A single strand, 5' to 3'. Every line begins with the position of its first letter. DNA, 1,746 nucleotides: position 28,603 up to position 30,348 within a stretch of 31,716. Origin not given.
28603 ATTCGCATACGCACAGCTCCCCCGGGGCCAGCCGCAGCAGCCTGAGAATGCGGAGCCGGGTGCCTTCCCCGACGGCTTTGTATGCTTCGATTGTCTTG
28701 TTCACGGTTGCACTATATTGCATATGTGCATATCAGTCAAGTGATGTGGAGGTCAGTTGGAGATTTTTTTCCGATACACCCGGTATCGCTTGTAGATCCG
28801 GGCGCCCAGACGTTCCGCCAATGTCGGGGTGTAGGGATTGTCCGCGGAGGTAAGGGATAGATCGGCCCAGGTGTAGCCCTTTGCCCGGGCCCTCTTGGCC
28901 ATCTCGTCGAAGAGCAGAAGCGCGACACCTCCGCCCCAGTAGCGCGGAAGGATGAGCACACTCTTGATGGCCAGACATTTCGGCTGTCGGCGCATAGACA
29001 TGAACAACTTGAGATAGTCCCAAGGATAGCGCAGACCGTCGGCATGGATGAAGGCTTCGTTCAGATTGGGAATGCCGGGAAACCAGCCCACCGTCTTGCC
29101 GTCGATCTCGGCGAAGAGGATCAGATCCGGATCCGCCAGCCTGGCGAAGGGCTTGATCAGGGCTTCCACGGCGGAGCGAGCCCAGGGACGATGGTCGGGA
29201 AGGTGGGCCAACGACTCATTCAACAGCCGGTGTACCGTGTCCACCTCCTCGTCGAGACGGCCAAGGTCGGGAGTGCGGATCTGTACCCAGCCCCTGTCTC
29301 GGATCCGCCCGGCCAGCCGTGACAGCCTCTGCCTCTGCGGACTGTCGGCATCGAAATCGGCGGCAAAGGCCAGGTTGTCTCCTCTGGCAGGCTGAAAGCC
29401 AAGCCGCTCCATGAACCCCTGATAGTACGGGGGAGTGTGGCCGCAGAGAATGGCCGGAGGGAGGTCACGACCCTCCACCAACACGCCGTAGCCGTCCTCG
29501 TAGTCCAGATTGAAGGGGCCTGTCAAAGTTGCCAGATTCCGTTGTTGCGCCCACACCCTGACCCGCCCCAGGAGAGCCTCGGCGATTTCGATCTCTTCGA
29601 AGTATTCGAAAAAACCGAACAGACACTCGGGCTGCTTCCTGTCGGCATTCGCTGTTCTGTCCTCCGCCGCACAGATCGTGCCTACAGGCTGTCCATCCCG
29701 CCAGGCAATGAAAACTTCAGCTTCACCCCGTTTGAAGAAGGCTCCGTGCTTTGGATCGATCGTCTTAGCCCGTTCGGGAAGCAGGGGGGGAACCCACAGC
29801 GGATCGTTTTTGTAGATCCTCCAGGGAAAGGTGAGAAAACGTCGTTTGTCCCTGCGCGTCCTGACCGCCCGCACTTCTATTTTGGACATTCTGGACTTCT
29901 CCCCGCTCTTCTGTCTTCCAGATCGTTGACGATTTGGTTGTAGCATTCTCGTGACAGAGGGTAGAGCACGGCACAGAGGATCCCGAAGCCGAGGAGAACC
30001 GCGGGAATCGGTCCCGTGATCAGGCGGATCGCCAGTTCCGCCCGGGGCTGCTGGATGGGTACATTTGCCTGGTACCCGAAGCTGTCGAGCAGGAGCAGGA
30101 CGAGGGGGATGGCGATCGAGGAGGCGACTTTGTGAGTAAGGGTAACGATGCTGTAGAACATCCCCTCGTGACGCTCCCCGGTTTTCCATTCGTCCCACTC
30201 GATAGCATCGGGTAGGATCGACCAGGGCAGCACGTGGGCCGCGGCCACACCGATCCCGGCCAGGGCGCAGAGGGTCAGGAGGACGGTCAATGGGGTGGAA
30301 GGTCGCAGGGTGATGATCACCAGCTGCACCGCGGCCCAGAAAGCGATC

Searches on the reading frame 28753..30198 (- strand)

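Call 71: search_protein_families(library=pfam, proteins=[window:28753-30198:-], max_evalue=0.001)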
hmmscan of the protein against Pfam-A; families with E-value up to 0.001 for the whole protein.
window:28753-30198:- (481 aa): 2 families
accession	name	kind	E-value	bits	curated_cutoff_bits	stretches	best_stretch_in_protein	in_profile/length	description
PF00583.31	Acetyltransf_1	-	1.9e-09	38.3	20.7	1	337-465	14-115/116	Acetyltransferase (GNAT) family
PF13480.13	Acetyltransf_6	-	3e-06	27.9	22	0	416-449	103-136/143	Acetyltransferase (GNAT) domain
